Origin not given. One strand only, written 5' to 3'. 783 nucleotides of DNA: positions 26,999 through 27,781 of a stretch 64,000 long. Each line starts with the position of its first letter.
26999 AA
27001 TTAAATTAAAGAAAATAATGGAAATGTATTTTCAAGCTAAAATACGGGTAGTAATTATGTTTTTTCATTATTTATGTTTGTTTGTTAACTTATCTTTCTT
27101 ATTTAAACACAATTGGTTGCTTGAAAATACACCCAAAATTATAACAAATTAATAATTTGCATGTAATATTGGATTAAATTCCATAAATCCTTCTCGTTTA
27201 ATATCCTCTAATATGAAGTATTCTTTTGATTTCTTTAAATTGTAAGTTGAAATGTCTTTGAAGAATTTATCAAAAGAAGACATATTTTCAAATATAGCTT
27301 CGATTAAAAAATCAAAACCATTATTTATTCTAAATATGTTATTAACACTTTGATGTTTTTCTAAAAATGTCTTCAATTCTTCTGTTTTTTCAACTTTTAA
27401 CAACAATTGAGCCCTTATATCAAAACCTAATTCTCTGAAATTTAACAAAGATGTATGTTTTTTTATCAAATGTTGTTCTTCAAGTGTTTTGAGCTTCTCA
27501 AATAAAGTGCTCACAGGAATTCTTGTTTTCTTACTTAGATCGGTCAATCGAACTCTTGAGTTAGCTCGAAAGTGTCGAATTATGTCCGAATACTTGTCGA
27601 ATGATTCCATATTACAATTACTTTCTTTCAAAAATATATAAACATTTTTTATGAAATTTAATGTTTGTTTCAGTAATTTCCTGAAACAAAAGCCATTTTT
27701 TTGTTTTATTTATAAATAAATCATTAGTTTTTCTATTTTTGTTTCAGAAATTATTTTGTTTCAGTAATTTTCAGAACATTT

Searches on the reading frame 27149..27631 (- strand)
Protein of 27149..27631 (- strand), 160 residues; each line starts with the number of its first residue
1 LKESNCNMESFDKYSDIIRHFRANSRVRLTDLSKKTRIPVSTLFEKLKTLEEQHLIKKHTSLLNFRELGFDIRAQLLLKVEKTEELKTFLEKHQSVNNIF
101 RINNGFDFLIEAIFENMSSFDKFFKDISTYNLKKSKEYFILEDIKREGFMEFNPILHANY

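Call 3: search_protein_families(library=pfam, proteins=[window:27149-27631:-], max_evalue=1)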
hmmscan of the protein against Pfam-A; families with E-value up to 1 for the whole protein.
window:27149-27631:- (160 aa): 13 families
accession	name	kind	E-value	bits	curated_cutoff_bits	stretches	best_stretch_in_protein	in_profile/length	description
PF01037.27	AsnC_trans_reg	-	1.8e-06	28.2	25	1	81-134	8-64/73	Lrp/AsnC ligand binding domain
PF09339.16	HTH_IclR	-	5.8e-05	23.2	22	1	13-57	4-49/52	IclR helix-turn-helix domain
PF13412.12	HTH_24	-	0.00052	20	21.9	1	16-57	7-48/48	Winged helix-turn-helix DNA-binding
PF17315.7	FMP23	-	0.0015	19.8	27.6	1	40-124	42-116/118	Found in mitochondrial proteome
PF12651.13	RHH_3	-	0.0024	18.2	21.6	1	28-46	16-34/44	Ribbon-helix-helix domain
PF14506.12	CppA_N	-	0.0025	18.3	25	1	69-109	61-101/124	CppA N-terminal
PF25264.1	DUF7864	-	0.011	15.9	27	1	7-66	23-85/182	Domain of unknown function (DUF7864)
PF02737.24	3HCDH_N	-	0.018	15.4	22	1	82-130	56-103/180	3-hydroxyacyl-CoA dehydrogenase, NAD binding domain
PF13463.12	HTH_27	-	0.029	15.1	22.2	1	22-59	13-51/68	Winged helix DNA-binding domain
PF01022.26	HTH_5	-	0.048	14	22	1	29-58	18-47/47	Bacterial regulatory protein, arsR family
PF01047.28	MarR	-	0.062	13.6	24.6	1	27-61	18-52/59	MarR family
PF01638.23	HxlR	-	0.11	12.9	20.8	1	18-59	11-52/91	HxlR-like helix-turn-helix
PF23713.2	WH_Egal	-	0.17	12.9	27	1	80-108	39-65/69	Egalitarian winged helix domain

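Call 4: search_protein_families(library=ncbifam, proteins=[window:27149-27631:-], max_evalue=1)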
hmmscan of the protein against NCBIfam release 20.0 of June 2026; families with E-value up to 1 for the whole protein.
window:27149-27631:- (160 aa): 16 families
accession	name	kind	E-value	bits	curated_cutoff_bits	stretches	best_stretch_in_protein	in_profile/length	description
NF041396.1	TranRegLrp_Halo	equivalog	1.7e-11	44.2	190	1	15-145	8-141/149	HTH-type transcriptional regulator Lrp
NF053758.1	ChrTpTrnRegChrS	equivalog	6e-10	39.1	250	1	5-126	9-130/158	chromate efflux transcriptional regulator ChrS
NF008370.0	PRK11169.1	equivalog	2.8e-09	36.9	233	1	9-150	13-159/164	leucine-responsive transcriptional regulator Lrp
NF040947.1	trans_reg_LysM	equivalog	3.5e-05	23.6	180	1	16-127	7-118/136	HTH-type transcriptional regulator LysM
NF008384.0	PRK11179.1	equivalog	0.00021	21.1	227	1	6-100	5-97/153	transcriptional regulator AsnC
NF040820.1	trans_reg_LrpA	equivalog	0.0026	17.7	250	1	17-100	9-94/141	HTH-type transcriptional regulator LrpA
NF040707.3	Siroheme_Dcarb_AhbB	equivalog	0.0034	17.1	125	1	31-84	18-71/146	siroheme decarboxylase subunit beta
NF045644.1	TransRegBhcR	equivalog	0.007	15.7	350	1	3-59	17-73/267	HTH-type transcriptional regulator BhcR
NF053755.1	MsvR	equivalog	0.012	15.4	220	1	25-108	25-107/236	transcriptional factor MsvR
NF040708.3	Siroheme_Dcarb_AhbA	equivalog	0.019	14.8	140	1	31-129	21-120/144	siroheme decarboxylase subunit alpha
TIGR02337.1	HpaR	equivalog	0.027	14.3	121.2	1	17-68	33-84/130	homoprotocatechuate degradation operon regulator HpaR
NF000755.0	PRK00046.1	equivalog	0.041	12.6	277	1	56-115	4-64/343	UDP-N-acetylmuramate dehydrogenase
NF053753.1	TK0271_fam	exception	0.091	13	130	1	29-58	32-61/89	TK0271 family transcriptional activator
NF033788.1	HTH_metalloreg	subfamily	0.11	12.3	55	1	17-59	16-58/77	metalloregulator ArsR/SmtB family transcription factor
NF007339.0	PRK09834.1-1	equivalog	0.13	11.5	299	1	10-65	22-77/271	DNA-binding transcriptional regulator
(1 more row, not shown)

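Call 85: search_protein_families(library=padloc, proteins=[window:27149-27631:-], max_evalue=0.01)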
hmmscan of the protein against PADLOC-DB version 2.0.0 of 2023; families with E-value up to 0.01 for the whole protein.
window:27149-27631:- (160 aa): 3 families
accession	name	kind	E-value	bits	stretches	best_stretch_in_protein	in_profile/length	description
PDLC01848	CARF3--CARF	-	2.9e-05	21.8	1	16-62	141-185/197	-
PDLC01858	CARF3--CARF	-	0.00013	19.9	1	14-60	146-191/204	-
PDLC02975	WH_III-A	-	0.00034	19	1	21-82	13-72/103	-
